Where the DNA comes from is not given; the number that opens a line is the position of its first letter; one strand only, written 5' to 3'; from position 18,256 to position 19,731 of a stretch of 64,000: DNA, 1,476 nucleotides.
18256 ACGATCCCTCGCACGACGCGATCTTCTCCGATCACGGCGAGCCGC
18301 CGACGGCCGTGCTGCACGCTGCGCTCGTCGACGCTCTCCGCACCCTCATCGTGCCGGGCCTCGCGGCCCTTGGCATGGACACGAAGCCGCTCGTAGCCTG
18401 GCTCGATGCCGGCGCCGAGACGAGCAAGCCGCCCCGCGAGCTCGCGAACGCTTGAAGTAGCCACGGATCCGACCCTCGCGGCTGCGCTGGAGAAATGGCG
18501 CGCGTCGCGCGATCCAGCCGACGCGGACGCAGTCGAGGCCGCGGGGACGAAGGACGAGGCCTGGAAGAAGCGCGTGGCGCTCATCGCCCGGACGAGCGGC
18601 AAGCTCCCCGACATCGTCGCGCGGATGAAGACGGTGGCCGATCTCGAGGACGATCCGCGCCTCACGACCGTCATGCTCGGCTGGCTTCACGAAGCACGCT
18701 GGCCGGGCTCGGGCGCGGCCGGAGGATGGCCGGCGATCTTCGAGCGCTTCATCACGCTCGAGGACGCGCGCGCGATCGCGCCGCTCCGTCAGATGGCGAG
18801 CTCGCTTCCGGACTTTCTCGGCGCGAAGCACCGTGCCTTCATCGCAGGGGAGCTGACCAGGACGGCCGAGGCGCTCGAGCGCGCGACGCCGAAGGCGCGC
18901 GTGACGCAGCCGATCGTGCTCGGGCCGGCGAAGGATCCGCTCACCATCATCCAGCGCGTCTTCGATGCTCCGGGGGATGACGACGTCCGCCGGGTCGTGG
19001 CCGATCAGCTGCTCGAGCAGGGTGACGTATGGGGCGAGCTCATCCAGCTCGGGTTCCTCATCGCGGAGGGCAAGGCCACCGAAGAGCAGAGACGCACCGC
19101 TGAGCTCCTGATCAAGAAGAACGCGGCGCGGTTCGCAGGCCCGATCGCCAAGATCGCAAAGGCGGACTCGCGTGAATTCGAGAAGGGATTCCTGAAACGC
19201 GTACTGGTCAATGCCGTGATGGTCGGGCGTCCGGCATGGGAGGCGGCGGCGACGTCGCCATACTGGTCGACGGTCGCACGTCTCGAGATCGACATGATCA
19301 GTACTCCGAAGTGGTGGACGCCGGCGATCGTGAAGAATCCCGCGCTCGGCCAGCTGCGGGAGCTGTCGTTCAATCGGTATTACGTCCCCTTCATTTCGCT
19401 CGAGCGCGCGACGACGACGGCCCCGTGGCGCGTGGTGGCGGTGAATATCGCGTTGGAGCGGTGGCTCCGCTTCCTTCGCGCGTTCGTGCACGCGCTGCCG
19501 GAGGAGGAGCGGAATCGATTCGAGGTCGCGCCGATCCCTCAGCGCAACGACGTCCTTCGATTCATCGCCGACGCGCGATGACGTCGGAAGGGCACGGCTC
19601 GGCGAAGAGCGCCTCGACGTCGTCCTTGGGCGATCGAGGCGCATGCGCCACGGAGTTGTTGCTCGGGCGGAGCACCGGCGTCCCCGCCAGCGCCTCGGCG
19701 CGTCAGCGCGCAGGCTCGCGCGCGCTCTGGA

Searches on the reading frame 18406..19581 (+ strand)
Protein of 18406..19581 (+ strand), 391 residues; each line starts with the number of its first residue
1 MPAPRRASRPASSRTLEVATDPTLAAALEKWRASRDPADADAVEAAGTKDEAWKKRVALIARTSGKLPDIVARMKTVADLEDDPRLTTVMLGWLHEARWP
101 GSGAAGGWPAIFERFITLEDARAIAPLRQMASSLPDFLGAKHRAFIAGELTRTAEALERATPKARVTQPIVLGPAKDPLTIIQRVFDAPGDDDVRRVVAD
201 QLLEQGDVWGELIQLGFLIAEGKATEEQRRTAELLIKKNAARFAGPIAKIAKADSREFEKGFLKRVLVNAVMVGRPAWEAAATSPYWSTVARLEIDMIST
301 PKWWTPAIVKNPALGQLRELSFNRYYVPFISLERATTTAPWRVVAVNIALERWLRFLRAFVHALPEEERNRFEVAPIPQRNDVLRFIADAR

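Call 3: search_protein_families(library=ncbifam, proteins=[window:18406-19581:+], max_evalue=0.01)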
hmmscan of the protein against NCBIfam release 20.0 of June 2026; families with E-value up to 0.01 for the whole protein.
window:18406-19581:+ (391 aa): 1 family
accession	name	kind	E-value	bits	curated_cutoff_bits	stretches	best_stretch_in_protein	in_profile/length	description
TIGR02996.1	rpt_mate_G_obs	domain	0.0045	16.7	29.05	0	183-213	7-38/45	TIGR02996 domain-containing protein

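Call 4: search_protein_families(library=pfam, proteins=[window:18406-19581:+], max_evalue=0.1)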
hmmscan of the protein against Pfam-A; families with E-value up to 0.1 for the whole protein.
window:18406-19581:+ (391 aa): 1 family
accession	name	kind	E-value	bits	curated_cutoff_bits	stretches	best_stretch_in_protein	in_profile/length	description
PF17940.6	TetR_C_31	-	0.04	14.5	27.4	1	15-61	31-76/107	Tetracyclin repressor-like, C-terminal domain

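Call 47: search_protein_families(library=padloc, proteins=[window:18406-19581:+], max_evalue=0.1)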
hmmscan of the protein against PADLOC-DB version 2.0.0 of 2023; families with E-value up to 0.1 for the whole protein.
window:18406-19581:+ (391 aa): 0 families
